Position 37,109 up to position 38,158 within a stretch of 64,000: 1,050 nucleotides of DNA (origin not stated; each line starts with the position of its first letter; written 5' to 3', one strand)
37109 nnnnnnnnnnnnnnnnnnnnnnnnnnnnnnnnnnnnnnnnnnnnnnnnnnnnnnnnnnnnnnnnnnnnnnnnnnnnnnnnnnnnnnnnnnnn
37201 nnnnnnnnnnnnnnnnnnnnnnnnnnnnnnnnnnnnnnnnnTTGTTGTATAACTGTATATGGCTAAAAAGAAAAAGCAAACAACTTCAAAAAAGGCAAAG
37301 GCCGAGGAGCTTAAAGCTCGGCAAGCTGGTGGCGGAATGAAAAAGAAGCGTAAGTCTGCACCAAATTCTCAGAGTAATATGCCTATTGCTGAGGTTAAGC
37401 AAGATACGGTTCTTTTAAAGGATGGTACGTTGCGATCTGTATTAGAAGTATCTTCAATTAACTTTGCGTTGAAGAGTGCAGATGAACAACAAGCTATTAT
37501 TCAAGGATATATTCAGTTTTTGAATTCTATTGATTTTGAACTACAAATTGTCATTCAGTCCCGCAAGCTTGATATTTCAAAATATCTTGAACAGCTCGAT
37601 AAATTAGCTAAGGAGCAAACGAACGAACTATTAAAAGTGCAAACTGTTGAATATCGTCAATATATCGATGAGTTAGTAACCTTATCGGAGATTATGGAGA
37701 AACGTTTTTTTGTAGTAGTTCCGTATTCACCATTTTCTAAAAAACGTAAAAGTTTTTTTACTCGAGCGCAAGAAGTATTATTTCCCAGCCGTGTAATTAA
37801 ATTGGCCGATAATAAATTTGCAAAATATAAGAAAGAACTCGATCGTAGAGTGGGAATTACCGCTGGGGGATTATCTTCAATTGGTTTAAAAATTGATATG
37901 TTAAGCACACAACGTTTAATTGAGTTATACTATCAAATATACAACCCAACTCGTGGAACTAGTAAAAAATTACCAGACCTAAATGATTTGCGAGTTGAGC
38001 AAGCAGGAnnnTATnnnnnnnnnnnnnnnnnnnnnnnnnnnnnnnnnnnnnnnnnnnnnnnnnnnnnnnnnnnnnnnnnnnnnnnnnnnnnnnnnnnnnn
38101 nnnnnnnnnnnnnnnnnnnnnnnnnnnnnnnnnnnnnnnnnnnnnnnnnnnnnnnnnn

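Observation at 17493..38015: Recurrent same-frame TAA interruptions in three unrelated genes (tsaC, giant exoprotein, VirB4)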

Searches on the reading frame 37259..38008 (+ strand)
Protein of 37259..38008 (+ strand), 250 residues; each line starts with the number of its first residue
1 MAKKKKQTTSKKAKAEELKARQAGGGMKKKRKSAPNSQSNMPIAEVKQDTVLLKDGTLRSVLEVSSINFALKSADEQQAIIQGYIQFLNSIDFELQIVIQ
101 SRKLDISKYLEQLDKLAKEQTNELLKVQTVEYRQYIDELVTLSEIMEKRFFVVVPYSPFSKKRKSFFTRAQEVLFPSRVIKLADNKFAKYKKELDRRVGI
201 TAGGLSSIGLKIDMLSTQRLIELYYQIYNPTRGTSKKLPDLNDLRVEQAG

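Call 10: search_protein_families(library=pfam, proteins=[window:37259-38008:+], max_evalue=0.01)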
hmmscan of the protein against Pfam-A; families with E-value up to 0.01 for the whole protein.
window:37259-38008:+ (250 aa): 1 family
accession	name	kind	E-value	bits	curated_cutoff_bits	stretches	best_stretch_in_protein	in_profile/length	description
PF11130.14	TraC_F_IV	-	0.0051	16.3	28.1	0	52-243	18-185/375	TraC protein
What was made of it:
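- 37259..38011 (+): Separate TraC-like gene of 250 aa. Its TAA at 38009-38011 is a normal terminator. There is a weak Pfam TraC_F_IV hit (call 10).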

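Call 39: list_cluster_members(proteins=[P0121, window:37259-38008:+, window:19787-27514:+, window:15075-17486:+, window:18031-18903:+, window:32021-34822:+])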
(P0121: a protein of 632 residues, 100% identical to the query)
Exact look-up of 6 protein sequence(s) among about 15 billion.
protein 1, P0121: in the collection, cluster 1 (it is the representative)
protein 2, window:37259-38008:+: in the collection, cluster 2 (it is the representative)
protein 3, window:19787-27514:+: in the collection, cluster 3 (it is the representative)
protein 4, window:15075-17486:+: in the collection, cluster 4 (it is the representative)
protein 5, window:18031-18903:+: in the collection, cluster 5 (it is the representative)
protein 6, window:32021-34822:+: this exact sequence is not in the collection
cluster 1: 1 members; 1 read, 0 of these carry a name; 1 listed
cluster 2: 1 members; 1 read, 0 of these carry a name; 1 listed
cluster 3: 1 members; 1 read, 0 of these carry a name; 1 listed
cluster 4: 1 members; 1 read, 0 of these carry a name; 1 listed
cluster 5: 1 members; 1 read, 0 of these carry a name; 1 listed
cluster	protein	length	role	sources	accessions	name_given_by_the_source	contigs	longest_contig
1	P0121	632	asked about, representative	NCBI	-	-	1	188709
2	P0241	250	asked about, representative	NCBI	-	-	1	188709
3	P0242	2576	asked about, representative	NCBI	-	-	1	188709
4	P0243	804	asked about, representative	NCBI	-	-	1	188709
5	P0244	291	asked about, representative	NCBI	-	-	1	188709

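Call 59: search_solved_structures(query=window:37259-38008:+, max_evalue=1)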
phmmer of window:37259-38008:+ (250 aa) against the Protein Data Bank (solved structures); distinct sequences matched with E-value up to 1: 0.
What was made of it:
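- Tried and rejected: The TraC-like protein has no PDB sequence match at E <= 1 (call 59).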
